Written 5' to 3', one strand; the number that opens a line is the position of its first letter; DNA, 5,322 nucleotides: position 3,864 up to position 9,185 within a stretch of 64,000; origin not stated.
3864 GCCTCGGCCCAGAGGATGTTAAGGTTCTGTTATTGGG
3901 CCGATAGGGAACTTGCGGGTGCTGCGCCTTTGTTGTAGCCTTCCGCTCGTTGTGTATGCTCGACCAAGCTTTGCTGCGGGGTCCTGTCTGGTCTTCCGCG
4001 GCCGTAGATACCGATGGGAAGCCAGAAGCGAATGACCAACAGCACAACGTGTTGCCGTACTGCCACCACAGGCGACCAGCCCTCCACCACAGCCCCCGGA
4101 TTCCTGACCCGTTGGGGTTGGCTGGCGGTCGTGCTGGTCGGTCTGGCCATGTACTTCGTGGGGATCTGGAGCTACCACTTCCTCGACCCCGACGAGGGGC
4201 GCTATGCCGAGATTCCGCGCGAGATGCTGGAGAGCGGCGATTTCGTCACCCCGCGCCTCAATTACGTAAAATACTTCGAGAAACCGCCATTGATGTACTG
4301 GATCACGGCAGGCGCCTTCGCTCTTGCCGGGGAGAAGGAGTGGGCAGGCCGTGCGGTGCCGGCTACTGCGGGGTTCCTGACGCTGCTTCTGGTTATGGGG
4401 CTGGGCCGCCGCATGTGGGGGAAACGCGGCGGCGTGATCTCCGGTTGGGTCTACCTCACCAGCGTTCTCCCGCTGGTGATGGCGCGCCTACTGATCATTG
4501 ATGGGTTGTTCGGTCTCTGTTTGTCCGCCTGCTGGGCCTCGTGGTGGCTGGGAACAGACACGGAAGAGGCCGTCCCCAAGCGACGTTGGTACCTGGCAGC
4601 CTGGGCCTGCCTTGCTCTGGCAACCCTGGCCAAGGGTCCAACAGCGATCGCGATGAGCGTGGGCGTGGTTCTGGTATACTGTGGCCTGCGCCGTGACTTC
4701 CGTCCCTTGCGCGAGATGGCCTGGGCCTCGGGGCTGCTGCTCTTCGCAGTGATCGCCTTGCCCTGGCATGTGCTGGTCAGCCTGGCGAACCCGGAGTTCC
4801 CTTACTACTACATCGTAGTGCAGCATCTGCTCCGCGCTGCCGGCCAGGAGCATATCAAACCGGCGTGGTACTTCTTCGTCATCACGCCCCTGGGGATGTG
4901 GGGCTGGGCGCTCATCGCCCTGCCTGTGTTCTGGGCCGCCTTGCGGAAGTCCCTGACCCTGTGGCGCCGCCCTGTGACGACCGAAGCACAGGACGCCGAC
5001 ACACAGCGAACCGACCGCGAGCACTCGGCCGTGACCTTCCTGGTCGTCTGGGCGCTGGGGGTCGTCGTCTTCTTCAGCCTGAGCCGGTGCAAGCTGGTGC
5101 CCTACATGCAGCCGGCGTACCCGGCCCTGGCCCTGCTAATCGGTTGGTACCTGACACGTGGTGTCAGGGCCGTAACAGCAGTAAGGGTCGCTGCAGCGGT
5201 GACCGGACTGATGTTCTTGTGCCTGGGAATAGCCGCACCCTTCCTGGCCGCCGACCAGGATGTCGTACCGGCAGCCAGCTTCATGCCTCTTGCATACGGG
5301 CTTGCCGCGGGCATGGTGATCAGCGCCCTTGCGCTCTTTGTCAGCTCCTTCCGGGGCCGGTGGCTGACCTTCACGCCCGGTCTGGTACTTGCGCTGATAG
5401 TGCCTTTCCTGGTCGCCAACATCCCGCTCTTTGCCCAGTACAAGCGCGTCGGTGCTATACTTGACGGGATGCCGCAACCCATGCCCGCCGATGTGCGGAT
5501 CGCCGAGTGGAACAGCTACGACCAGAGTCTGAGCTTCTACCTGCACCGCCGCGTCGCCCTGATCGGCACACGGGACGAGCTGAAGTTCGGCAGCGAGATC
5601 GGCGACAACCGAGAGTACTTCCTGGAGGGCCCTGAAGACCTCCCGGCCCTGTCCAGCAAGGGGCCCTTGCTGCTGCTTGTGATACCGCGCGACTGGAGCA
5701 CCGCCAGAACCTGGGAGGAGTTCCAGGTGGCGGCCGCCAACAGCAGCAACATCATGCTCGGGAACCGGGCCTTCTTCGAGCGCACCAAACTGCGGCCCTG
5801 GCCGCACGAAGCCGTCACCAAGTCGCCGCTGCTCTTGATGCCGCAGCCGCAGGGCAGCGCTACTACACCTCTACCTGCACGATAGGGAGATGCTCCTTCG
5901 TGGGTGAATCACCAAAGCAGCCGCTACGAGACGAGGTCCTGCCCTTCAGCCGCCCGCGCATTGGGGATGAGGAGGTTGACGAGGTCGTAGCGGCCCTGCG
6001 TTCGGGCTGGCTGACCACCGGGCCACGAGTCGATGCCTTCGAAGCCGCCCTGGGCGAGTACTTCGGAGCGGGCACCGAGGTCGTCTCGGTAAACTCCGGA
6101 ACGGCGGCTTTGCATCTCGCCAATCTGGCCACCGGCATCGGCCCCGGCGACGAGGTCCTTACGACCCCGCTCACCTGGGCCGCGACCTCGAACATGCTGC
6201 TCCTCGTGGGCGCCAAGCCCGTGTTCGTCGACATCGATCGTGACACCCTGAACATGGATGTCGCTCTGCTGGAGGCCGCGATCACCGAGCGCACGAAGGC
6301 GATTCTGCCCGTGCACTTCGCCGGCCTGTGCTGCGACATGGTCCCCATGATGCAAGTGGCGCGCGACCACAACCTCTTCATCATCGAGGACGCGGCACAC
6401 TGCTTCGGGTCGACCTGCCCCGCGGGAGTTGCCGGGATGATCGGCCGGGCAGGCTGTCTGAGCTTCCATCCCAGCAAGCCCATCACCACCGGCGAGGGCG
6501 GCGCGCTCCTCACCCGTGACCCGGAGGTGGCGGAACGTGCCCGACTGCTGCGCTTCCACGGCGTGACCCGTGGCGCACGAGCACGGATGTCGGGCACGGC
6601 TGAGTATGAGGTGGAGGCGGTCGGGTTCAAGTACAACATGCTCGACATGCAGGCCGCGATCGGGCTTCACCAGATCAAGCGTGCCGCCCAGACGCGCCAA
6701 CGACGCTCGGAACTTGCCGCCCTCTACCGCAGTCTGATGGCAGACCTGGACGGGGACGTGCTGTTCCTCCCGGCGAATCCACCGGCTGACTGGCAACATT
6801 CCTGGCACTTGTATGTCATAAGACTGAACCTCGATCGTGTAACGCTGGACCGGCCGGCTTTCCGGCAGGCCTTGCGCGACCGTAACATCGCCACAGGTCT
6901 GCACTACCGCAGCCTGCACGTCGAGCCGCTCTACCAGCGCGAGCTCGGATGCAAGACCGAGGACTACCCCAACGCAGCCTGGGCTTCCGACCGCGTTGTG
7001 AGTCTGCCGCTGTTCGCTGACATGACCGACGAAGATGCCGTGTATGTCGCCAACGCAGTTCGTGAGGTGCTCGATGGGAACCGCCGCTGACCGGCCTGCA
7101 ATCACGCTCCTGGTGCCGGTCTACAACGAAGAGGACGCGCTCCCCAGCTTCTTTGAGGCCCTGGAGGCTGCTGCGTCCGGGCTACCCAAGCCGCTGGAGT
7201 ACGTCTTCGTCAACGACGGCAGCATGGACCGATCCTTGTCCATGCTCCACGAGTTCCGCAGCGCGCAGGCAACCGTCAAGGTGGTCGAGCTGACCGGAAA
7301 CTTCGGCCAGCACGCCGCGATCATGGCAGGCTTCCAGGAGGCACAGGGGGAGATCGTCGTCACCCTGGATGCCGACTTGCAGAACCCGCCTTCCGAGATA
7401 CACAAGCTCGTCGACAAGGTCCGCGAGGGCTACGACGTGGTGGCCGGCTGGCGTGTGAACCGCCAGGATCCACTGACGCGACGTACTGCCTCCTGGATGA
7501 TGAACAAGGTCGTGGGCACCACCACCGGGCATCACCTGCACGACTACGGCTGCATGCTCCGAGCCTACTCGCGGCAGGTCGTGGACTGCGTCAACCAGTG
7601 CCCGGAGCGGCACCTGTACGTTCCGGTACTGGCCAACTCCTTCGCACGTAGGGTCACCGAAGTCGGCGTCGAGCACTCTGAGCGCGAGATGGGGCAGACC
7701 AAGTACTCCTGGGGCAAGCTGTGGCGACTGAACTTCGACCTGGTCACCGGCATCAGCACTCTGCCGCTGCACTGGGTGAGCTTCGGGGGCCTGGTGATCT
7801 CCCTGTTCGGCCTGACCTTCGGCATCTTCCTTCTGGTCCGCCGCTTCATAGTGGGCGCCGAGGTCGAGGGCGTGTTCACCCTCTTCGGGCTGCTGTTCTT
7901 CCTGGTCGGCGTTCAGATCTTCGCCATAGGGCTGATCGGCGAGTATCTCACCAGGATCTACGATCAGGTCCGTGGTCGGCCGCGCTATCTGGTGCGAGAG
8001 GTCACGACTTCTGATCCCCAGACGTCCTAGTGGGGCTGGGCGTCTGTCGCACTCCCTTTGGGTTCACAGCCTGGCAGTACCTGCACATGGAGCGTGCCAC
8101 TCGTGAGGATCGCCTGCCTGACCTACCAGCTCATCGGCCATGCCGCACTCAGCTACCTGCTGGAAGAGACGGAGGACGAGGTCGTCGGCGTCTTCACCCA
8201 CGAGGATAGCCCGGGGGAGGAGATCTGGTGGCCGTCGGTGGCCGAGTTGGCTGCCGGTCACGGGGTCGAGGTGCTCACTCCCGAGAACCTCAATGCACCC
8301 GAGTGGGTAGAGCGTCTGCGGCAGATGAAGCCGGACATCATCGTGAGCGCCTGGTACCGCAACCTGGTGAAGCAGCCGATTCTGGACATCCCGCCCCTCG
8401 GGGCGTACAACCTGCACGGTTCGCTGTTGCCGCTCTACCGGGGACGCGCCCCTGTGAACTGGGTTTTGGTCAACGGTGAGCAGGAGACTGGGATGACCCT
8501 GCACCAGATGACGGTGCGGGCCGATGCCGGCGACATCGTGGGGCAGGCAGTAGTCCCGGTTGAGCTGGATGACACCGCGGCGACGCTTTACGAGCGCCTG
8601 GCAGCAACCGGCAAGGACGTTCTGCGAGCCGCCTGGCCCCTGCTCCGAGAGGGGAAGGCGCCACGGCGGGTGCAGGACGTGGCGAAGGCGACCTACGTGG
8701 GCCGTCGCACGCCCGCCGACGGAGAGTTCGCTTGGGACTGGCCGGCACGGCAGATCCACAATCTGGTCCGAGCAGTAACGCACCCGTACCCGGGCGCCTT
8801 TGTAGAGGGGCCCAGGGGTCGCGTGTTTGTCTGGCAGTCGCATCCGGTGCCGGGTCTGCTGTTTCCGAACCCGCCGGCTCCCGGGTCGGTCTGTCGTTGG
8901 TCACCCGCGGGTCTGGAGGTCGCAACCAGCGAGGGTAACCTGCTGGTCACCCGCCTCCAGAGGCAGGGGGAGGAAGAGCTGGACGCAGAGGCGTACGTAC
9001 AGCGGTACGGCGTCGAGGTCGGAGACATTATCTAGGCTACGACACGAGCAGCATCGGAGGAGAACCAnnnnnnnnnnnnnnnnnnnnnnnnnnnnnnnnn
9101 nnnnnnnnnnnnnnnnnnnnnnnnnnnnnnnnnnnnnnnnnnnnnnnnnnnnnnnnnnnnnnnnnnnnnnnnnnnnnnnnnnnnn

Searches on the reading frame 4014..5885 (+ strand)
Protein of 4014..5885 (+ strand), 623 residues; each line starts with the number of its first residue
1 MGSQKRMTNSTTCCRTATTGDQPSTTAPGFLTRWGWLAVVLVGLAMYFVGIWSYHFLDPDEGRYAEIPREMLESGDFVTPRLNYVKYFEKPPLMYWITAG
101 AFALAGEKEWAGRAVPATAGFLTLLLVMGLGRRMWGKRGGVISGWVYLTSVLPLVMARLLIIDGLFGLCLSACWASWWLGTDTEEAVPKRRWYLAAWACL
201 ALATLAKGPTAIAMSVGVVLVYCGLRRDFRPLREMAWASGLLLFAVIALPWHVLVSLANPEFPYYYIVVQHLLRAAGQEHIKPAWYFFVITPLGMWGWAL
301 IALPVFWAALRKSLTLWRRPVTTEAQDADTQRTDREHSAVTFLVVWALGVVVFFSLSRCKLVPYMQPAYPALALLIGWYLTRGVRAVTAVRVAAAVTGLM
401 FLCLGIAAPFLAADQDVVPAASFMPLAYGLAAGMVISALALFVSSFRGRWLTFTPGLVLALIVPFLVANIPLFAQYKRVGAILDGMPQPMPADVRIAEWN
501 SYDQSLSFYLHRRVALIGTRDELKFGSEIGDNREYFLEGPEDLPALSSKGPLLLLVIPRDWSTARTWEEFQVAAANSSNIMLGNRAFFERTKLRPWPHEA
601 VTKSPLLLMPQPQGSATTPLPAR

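Call 9: search_protein_families(library=pfam, proteins=[window:4014-5885:+], max_evalue=0.001)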
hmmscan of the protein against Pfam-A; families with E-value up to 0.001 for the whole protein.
window:4014-5885:+ (623 aa): 3 families
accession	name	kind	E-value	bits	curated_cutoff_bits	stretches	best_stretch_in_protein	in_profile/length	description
PF13231.12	PMT_2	-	2.4e-12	47.8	26.1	1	90-251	2-157/160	Dolichyl-phosphate-mannose-protein mannosyltransferase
PF18583.6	Arnt_C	-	1.1e-07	31.9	26.5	1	488-528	7-47/103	Aminoarabinose transferase C-terminal domain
PF16192.10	PMT_4TMC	-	0.0002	21.3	32.4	1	286-391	51-152/202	C-terminal four TMM region of protein-O-mannosyltransferase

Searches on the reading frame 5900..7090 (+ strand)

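Call 9: search_protein_families(library=pfam, proteins=[window:5900-7090:+], max_evalue=0.001)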
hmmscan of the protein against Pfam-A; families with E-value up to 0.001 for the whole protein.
window:5900-7090:+ (396 aa): 2 families
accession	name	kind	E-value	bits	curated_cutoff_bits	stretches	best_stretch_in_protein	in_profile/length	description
PF01041.23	DegT_DnrJ_EryC1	-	4.2e-119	398.4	19.8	1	20-388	2-360/360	DegT/DnrJ/EryC1/StrS aminotransferase family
PF00155.27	Aminotran_1_2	-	1.9e-08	34.4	19.7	1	39-136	37-151/361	Aminotransferase class I and II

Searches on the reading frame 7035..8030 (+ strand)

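Call 9: search_protein_families(library=pfam, proteins=[window:7035-8030:+], max_evalue=0.001)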
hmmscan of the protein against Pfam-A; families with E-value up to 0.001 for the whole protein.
window:7035-8030:+ (331 aa): 2 families
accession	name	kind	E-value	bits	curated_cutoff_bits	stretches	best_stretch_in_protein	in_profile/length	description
PF00535.33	Glycos_transf_2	-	1e-30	107.3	23.3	1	25-185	2-166/168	Glycosyl transferase family 2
PF10111.15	Glyco_tranf_2_2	-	0.00016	21.7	27.3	1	26-124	3-101/276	Glycosyltransferase like family 2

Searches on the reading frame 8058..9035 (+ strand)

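Call 9: search_protein_families(library=pfam, proteins=[window:8058-9035:+], max_evalue=0.001)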
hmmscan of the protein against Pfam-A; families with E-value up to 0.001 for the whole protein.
window:8058-9035:+ (325 aa): 2 families
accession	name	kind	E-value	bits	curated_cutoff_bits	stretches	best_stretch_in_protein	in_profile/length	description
PF00551.24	Formyl_trans_N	-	3.3e-29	102.4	26.1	1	41-189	29-177/181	Formyl transferase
PF02911.23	Formyl_trans_C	-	1.4e-18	67.4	21.1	1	218-317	3-99/100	Formyl transferase, C-terminal domain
